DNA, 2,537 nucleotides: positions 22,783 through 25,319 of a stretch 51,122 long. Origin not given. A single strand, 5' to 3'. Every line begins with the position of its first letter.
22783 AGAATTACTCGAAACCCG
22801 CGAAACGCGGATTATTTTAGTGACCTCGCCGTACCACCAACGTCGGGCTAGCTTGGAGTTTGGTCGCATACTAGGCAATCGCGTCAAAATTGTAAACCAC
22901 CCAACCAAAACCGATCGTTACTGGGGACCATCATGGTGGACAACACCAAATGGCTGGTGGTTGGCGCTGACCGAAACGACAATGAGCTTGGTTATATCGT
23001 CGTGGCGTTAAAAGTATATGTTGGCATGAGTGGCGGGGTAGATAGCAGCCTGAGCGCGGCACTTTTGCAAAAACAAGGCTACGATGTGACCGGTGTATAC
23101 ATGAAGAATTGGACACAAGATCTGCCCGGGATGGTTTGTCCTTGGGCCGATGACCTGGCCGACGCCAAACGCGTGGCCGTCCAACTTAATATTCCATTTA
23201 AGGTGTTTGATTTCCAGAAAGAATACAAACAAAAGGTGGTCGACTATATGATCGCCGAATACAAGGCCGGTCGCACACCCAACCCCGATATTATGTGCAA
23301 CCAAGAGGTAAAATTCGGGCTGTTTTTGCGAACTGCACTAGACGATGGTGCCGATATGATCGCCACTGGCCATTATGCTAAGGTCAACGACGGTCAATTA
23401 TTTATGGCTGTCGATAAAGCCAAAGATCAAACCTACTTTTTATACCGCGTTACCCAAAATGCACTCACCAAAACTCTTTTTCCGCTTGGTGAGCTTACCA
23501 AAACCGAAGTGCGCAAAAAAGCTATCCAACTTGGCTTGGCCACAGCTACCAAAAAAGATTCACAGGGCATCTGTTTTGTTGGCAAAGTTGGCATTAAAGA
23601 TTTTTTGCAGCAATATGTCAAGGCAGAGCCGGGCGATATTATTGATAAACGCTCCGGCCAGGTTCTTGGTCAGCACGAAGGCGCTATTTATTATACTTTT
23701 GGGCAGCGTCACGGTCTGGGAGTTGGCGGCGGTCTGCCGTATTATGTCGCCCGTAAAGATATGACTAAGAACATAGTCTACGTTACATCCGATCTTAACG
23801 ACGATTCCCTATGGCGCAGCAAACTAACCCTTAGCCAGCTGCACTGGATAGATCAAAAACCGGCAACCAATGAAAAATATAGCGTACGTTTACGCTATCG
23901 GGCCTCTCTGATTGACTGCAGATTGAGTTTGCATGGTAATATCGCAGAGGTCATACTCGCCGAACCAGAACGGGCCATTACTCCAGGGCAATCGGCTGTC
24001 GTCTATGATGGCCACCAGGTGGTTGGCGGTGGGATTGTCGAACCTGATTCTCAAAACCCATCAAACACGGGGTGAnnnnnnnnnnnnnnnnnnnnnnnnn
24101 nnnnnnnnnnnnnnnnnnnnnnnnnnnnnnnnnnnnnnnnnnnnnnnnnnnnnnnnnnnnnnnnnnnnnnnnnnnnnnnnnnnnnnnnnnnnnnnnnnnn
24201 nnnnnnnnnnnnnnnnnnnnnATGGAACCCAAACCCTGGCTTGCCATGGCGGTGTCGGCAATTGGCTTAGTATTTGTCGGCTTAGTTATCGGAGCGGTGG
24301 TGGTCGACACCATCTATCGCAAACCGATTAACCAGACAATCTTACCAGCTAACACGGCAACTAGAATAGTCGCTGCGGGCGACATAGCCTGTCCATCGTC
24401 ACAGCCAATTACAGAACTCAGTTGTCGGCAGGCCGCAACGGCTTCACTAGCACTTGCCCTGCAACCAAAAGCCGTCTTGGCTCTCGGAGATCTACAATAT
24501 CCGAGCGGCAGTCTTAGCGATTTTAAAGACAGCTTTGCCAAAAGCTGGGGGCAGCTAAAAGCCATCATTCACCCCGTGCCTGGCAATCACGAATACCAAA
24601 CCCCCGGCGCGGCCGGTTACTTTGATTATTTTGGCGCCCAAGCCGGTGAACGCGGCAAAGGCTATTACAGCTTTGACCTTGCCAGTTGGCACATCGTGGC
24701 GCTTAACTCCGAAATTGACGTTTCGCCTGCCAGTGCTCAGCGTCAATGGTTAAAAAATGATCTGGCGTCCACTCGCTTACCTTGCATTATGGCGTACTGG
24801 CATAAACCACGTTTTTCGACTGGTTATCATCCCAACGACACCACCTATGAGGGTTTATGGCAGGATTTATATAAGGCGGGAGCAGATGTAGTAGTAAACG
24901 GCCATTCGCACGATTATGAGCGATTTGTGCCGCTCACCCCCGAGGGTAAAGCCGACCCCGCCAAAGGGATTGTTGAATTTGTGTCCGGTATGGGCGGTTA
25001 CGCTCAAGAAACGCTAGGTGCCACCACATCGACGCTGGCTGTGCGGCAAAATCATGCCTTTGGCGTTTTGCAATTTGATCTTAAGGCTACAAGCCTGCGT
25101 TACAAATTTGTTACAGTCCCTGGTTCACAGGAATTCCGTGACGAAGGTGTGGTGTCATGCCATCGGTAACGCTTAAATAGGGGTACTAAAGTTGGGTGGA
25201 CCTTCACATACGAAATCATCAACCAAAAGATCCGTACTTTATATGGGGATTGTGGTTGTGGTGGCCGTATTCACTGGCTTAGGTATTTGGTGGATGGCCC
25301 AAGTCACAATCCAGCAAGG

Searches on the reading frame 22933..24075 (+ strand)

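Call 81: search_protein_families(library=pfam, proteins=[window:22933-24075:+], max_evalue=0.001)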
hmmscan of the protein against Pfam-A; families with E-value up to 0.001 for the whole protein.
window:22933-24075:+ (380 aa): 5 families
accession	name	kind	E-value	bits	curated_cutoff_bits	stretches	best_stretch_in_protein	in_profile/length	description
PF03054.22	tRNA_Me_trans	-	2.5e-78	262.8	20.6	1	27-218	2-202/202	tRNA methyl transferase HUP domain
PF20259.3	tRNA_Me_trans_M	-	4.6e-22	77.8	27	1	222-285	1-65/66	tRNA methyl transferase PRC-barrel domain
PF20258.4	tRNA_Me_trans_C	-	4.8e-20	72.1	20.6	1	296-369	2-77/77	Aminomethyltransferase beta-barrel domain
PF02540.23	NAD_synthase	-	3.4e-06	26.8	21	1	26-99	19-86/242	NAD synthase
PF24167.1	DUF7411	-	8.6e-06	25.9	28.7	1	27-108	2-72/194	Family of unknown function (DUF7411)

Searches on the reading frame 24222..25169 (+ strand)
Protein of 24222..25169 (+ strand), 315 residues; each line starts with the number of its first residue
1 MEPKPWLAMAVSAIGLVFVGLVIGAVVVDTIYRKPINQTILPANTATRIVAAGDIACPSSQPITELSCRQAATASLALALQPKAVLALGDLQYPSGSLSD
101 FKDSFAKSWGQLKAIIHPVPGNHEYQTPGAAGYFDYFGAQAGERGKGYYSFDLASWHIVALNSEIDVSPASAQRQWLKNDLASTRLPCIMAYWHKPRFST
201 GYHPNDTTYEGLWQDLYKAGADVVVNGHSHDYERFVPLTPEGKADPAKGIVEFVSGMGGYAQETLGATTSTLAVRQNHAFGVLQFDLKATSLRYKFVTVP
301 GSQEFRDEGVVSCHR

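Call 81: search_protein_families(library=pfam, proteins=[window:24222-25169:+], max_evalue=0.001)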
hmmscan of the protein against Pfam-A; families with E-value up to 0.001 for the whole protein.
window:24222-25169:+ (315 aa): 1 family
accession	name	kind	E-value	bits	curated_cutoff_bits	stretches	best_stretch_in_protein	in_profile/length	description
PF00149.33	Metallophos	-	5.2e-11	43.8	21.5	1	48-232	2-191/191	Calcineurin-like phosphoesterase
